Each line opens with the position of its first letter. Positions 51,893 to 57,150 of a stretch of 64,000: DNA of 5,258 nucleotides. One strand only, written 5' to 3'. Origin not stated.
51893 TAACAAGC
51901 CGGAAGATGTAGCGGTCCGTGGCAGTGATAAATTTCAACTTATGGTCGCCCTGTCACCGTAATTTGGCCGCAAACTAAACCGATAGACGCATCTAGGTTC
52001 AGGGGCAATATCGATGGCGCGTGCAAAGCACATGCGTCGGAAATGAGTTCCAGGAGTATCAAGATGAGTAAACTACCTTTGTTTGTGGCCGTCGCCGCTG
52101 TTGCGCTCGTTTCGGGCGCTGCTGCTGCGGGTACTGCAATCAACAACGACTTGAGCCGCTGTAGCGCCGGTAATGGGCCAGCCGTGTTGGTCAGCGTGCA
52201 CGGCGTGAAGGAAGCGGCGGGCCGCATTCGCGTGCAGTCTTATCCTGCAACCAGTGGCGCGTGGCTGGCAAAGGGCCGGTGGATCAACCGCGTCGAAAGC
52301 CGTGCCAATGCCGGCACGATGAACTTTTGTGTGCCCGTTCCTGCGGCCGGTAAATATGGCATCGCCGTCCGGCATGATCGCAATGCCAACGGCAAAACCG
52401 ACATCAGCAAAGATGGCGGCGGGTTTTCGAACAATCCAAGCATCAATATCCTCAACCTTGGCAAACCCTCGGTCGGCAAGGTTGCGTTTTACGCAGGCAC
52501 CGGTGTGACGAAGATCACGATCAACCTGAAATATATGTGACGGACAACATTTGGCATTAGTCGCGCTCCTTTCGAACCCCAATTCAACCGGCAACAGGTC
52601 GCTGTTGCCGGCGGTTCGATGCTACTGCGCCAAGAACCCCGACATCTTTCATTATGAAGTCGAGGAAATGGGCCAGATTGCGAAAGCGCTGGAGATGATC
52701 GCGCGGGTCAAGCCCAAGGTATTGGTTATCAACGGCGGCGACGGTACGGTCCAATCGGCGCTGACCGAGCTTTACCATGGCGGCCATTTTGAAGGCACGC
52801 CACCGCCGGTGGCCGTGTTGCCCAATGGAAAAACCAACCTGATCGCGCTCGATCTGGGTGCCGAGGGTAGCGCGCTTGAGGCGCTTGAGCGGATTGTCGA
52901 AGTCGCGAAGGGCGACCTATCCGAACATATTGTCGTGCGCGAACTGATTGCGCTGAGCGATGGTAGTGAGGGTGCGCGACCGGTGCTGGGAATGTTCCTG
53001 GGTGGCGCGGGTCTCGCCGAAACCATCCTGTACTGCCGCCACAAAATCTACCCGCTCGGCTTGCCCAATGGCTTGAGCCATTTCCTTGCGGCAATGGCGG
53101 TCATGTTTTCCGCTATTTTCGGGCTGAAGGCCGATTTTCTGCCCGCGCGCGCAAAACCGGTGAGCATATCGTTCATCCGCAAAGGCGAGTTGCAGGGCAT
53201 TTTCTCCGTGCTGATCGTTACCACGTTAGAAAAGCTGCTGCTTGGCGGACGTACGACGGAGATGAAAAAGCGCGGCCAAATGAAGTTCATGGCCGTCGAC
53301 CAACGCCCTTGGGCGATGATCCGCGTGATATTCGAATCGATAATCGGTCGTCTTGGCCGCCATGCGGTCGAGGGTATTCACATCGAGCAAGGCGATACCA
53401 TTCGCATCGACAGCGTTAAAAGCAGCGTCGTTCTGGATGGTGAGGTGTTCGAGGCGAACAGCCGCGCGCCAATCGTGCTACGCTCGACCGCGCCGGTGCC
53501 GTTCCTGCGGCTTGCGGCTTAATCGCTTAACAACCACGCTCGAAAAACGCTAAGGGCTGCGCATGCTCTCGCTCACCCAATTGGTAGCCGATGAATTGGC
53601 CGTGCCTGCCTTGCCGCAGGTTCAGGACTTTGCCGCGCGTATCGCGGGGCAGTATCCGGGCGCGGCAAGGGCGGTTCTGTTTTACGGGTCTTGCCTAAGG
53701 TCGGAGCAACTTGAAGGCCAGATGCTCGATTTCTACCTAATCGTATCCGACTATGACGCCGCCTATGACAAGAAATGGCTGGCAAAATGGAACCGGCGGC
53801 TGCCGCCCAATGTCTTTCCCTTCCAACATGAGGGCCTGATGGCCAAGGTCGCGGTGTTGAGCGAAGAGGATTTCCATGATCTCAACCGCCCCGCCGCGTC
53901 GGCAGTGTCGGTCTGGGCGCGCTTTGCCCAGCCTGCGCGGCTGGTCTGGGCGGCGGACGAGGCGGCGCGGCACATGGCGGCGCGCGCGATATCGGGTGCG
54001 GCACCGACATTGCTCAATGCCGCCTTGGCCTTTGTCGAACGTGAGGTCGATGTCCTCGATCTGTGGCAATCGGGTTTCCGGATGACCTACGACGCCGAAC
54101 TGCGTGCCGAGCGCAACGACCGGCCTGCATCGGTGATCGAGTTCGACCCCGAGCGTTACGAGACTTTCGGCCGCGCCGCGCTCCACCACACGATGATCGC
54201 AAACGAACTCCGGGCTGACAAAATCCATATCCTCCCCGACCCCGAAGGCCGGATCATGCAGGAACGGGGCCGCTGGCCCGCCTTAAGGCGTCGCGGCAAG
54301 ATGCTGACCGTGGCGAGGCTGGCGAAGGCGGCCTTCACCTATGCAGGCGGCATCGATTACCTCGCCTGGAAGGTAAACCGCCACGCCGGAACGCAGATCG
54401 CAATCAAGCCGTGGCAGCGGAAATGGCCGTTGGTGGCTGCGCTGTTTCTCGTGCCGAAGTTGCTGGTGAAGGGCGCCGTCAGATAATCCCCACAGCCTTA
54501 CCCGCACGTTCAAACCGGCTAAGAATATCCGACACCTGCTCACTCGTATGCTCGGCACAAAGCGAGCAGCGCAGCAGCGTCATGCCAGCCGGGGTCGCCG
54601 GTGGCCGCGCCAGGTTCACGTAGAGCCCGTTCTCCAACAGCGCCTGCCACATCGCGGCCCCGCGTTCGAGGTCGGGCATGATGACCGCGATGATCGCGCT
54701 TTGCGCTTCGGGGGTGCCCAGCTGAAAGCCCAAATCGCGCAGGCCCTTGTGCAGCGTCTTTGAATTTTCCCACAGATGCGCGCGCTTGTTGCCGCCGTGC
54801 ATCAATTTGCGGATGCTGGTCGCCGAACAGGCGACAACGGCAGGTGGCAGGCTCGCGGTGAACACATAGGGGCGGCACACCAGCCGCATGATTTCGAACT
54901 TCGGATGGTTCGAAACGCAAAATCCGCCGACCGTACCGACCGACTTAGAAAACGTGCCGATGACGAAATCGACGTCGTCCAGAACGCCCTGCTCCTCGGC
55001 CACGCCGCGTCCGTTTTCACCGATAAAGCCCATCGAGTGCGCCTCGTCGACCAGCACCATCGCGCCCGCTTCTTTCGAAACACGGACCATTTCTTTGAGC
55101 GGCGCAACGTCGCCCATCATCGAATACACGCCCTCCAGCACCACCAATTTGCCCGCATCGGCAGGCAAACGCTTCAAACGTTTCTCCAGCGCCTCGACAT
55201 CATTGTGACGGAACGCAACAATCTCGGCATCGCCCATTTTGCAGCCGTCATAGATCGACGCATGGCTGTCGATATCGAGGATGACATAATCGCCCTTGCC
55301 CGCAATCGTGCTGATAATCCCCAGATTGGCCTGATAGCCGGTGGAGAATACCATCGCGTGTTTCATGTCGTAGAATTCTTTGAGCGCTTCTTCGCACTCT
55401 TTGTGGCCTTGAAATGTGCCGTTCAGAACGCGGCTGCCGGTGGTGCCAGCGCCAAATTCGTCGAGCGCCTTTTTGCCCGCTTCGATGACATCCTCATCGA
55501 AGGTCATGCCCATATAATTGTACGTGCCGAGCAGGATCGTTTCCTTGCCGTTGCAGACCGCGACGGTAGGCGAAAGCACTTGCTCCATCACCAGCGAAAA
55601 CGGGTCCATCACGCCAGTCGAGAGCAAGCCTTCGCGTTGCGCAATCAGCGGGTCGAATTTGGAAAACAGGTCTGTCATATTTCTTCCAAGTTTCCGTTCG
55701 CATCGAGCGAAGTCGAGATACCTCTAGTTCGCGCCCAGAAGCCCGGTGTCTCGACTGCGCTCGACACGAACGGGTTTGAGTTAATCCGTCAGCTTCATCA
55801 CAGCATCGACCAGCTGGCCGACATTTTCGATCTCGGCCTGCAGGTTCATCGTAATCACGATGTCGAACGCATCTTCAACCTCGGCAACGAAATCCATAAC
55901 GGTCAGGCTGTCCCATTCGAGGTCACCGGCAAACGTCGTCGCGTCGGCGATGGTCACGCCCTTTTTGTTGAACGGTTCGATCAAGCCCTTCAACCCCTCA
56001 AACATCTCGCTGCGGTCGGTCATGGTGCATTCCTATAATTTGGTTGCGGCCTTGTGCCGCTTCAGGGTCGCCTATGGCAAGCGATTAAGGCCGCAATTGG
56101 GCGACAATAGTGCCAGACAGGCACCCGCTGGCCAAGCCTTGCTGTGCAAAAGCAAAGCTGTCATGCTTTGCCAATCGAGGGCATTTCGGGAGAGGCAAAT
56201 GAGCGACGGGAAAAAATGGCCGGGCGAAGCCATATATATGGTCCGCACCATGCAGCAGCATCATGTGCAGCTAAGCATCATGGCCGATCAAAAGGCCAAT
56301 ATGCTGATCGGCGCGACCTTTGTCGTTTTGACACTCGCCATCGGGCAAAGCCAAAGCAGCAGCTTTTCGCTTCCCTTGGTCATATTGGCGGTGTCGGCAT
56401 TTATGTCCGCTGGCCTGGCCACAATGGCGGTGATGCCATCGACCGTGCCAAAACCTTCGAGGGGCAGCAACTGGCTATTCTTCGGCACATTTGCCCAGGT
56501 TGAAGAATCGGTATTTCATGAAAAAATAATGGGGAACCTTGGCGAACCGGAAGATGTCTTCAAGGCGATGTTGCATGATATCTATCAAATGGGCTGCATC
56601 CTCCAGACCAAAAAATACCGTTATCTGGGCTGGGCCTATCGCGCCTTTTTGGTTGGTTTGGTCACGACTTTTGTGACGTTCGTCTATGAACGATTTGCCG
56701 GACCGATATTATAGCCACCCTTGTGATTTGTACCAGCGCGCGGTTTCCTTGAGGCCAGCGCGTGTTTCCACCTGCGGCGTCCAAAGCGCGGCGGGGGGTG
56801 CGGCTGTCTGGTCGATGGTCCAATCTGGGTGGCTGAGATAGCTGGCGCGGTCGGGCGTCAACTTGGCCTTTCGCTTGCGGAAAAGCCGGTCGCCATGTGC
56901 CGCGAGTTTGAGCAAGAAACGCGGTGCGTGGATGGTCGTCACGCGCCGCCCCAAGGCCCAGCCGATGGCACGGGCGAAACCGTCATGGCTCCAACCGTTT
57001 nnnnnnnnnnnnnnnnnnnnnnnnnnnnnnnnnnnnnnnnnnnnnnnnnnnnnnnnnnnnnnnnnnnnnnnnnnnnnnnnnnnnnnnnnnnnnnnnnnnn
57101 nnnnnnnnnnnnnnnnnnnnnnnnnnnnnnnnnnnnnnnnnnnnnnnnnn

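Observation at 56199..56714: Orphan Pycsar-effector-family membrane protein embedded in the sphingolipid locus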

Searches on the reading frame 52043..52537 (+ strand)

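Call 3: search_protein_families(library=pfam, proteins=[window:52043-52537:+], max_evalue=0.01)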
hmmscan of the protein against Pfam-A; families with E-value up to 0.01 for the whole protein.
window:52043-52537:+ (165 aa): 1 family
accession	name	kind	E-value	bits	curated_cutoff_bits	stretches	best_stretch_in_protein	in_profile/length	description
PF09912.14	DUF2141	-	1.2e-20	73.9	24.4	1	50-158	1-111/112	Uncharacterized protein conserved in bacteria (DUF2141)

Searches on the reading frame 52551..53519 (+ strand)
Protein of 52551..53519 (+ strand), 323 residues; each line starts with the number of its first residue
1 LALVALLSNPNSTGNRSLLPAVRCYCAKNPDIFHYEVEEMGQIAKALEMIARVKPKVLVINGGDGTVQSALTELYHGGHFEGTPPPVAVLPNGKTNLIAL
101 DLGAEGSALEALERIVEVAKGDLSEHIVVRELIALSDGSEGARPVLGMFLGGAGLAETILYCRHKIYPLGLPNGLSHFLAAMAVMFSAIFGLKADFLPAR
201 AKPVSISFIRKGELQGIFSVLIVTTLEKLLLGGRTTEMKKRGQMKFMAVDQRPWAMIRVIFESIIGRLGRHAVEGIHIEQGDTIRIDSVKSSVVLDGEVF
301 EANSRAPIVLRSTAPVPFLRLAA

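Call 3: search_protein_families(library=pfam, proteins=[window:52551-53519:+], max_evalue=0.01)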
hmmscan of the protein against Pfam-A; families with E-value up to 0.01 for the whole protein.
window:52551-53519:+ (323 aa): 1 family
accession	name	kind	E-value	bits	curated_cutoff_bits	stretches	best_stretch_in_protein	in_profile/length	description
PF00781.29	DAGK_cat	-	1e-13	51.4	23.6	1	5-117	3-114/125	Diacylglycerol kinase catalytic domain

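Call 4: search_protein_families(library=padloc, proteins=[window:52551-53519:+], max_evalue=1)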
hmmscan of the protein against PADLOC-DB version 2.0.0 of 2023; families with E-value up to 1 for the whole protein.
window:52551-53519:+ (323 aa): 0 families

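Call 5: search_protein_families(library=ncbifam, proteins=[window:52551-53519:+], max_evalue=0.01)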
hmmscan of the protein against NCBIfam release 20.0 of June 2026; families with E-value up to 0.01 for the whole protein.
window:52551-53519:+ (323 aa): 6 families
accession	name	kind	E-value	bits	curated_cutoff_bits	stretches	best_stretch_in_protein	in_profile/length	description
TIGR00147.1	TIGR00147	subfamily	6.3e-06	25.4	118.65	1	6-106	9-105/296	YegS/Rv2252/BmrU family lipid kinase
NF040993.1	MamU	equivalog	8.7e-06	25.3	400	1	39-116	43-115/296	lipid kinase MamU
NF009604.0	PRK13057.1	equivalog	2.4e-05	23.4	274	1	7-119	14-120/302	lipid kinase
NF009605.0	PRK13059.1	equivalog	3.8e-05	22.8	313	1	3-118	3-116/295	putative lipid kinase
NF009602.0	PRK13054.1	equivalog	0.0019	17.4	284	1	39-119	41-119/301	lipid kinase YegS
NF009025.0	PRK12361.1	equivalog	0.008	14.4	505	0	53-117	295-353/546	hypothetical protein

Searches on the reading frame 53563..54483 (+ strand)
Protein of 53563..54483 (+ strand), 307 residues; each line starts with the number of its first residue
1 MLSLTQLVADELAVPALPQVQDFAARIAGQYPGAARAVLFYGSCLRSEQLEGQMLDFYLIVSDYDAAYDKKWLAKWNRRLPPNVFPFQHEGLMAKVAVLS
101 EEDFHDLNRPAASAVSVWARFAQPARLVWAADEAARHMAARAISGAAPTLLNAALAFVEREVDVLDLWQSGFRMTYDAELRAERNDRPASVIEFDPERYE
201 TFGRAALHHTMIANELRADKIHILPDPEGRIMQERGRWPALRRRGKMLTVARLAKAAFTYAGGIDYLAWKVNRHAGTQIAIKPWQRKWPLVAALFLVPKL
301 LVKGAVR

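Call 3: search_protein_families(library=pfam, proteins=[window:53563-54483:+], max_evalue=0.01)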
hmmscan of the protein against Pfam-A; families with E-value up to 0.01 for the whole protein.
window:53563-54483:+ (307 aa): 0 families

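Call 4: search_protein_families(library=padloc, proteins=[window:53563-54483:+], max_evalue=1)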
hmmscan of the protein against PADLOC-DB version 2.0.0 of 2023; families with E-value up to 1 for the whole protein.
window:53563-54483:+ (307 aa): 0 families

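Call 5: search_protein_families(library=ncbifam, proteins=[window:53563-54483:+], max_evalue=0.01)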
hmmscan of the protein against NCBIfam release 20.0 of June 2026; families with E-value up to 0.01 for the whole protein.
window:53563-54483:+ (307 aa): 0 families

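Call 86: search_solved_structures(query=window:53563-54483:+, max_evalue=10, show_alignments=1)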
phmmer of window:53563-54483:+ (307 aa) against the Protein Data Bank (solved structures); distinct sequences matched with E-value up to 10: 0.

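Call 87: search_protein_families(library=pfam, proteins=[window:53563-54483:+], max_evalue=10)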
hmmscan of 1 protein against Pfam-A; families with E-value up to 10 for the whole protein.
window:53563-54483:+ (307 aa): 1 family
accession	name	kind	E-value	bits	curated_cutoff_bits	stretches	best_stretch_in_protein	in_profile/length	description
PF03445.19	DUF294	-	0.14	12.5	21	1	22-79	37-93/138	Putative nucleotidyltransferase DUF294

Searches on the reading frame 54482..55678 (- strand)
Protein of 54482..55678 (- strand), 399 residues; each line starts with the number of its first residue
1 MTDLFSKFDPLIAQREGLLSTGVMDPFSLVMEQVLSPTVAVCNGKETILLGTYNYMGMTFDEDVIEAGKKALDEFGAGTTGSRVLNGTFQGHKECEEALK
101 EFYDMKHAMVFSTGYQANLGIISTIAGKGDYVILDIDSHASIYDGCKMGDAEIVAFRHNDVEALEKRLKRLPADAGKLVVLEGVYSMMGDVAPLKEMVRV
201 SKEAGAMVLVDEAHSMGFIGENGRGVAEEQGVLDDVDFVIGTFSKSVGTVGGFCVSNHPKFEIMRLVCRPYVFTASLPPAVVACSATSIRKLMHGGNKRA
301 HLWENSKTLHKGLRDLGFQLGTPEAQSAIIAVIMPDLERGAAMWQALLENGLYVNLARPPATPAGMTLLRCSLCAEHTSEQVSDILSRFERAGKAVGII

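Call 3: search_protein_families(library=pfam, proteins=[window:54482-55678:-], max_evalue=0.01)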
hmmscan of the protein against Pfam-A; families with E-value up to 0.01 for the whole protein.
window:54482-55678:- (399 aa): 6 families
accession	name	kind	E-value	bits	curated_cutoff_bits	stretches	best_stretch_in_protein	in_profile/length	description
PF00155.27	Aminotran_1_2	-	3.6e-53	181.5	19.7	1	46-388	2-360/361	Aminotransferase class I and II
PF01212.27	Beta_elim_lyase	-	6.3e-07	29.4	27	1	94-276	36-215/288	Beta-eliminating lyase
PF00266.25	Aminotran_5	-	7e-07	29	21.5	1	63-217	14-181/371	Aminotransferase class-V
PF01053.26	Cys_Met_Meta_PP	-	8.2e-07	28.3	27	1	83-217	48-179/381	Cys/Met metabolism PLP-dependent enzyme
PF01041.23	DegT_DnrJ_EryC1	-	0.0083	15.8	19.8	0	92-220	26-154/360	DegT/DnrJ/EryC1/StrS aminotransferase family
PF01276.26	OKR_DC_1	-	0.0084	15.3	27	0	93-215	69-207/417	Orn/Lys/Arg decarboxylase, major domain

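Call 23: find_related_loci(query=window:54482-55678:-, collection=genome_contigs, flank=6000)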
Query window:54482-55678:- (399 aa) in genome_contigs; peptide patterns used: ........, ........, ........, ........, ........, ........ (x = any residue, [..] = any of these).
600 stretches matched a pattern (row limit reached: there are more); 591 encode a relative of the query (tblastn E <= 1e-3); the best 80 are kept; 80 distinct loci.
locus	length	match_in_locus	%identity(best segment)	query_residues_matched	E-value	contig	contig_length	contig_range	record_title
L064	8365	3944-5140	97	1-399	0e+0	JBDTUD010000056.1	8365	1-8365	MAG: Sphingorhabdus sp. isolate cluster3_bin.36 NODE_41357_length_8365_cov_12.000481, whole genome shotgun sequence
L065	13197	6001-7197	95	1-399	0e+0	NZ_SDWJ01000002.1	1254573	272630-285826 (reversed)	Sphingorhabdus profundilacus strain IMCC26285 NODE_2_length_1254573_cov_81.6215, whole genome shotgun sequence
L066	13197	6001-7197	95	1-399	0e+0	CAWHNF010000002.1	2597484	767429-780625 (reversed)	MAG: uncultured Alphaproteobacteria bacterium isolate MFD02832.bin.1.108 genome assembly, contig: contig_6243, whole gen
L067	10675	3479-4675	94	1-399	0e+0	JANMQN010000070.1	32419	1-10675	MAG: Sphingomonadales bacterium isolate OTE_51_metabat_230 OTE_51_k141_1768853, whole genome shotgun sequence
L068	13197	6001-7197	93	1-399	0e+0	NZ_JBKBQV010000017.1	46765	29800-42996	MAG: Sphingorhabdus sp. isolate 21I_056.bin.3 NODE_18_length_46765_cov_5.268763, whole genome shotgun sequence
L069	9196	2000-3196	93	1-399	0e+0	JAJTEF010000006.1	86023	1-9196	MAG: Sphingomonadaceae bacterium isolate 49628_E11 Sample_49628_scaffold_353, whole genome shotgun sequence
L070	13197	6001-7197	93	1-399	0e+0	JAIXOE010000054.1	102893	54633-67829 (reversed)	MAG: Sphingomonadales bacterium isolate C1_MAG_00001 C1_MAG_00001_000000000020, whole genome shotgun sequence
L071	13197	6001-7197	92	1-399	0e+0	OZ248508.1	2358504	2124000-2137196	Sphingomonadaceae bacterium isolate GE-11 genome assembly, chromosome: GE-11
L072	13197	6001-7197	92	1-399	0e+0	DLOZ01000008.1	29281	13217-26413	MAG TPA_asm: Sphingomonadales bacterium UBA7471 UBA7471_contig_626, whole genome shotgun sequence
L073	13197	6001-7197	92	1-399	0e+0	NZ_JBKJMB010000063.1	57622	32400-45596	MAG: Sphingorhabdus sp. isolate ant_bin.31 S1Ck117_4260032_flag_0_multi_26.4431_len_57622, whole genome shotgun sequence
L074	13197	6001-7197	92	1-399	0e+0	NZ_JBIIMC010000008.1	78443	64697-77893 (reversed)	MAG: Sphingorhabdus sp. isolate ME2002-06-05pf_3300043568_group1_bin182 Rohwer_bin2049_scaffold_64_c1, whole genome shot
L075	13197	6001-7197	92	1-399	0e+0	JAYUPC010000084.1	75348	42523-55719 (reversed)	MAG: Sphingomonadales bacterium isolate GL106_DN_metabat_43 GL106_DN_metabat_43_83, whole genome shotgun sequence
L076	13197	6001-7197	91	1-399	0e+0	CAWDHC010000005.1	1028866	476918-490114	MAG: uncultured Alphaproteobacteria bacterium isolate MFD04651.bin.1.20 genome assembly, contig: contig_9353, whole geno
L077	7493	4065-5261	90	1-399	0e+0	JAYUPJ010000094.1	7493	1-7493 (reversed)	MAG: Sphingomonadales bacterium isolate GL106_UP_metabat_85 GL106_UP_metabat_85_93, whole genome shotgun sequence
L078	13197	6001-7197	90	1-399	0e+0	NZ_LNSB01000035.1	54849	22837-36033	Sphingopyxis sp. HIX HIX_contig000035, whole genome shotgun sequence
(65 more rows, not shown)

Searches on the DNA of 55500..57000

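Call 71: search_rna_families(source=window, start=55500, end=57000, threshold=evalue, max_evalue=1)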
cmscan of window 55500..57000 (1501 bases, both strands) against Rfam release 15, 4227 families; matches with E-value up to 1: 0.
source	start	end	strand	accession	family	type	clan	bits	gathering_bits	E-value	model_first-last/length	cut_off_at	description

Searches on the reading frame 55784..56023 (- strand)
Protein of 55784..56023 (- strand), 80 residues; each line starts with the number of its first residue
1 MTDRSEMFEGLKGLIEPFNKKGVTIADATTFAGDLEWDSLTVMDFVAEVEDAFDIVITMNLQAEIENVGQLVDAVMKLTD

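Call 3: search_protein_families(library=pfam, proteins=[window:55784-56023:-], max_evalue=0.01)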
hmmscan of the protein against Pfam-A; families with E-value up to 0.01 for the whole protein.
window:55784-56023:- (80 aa): 2 families
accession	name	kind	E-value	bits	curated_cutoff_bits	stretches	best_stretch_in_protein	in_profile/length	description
PF00550.31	PP-binding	-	2.9e-08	34.3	20.8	1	24-75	17-67/67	Phosphopantetheine attachment site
PF14573.12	PP-binding_2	-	0.00028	21.5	32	1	18-76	22-85/96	Acyl-carrier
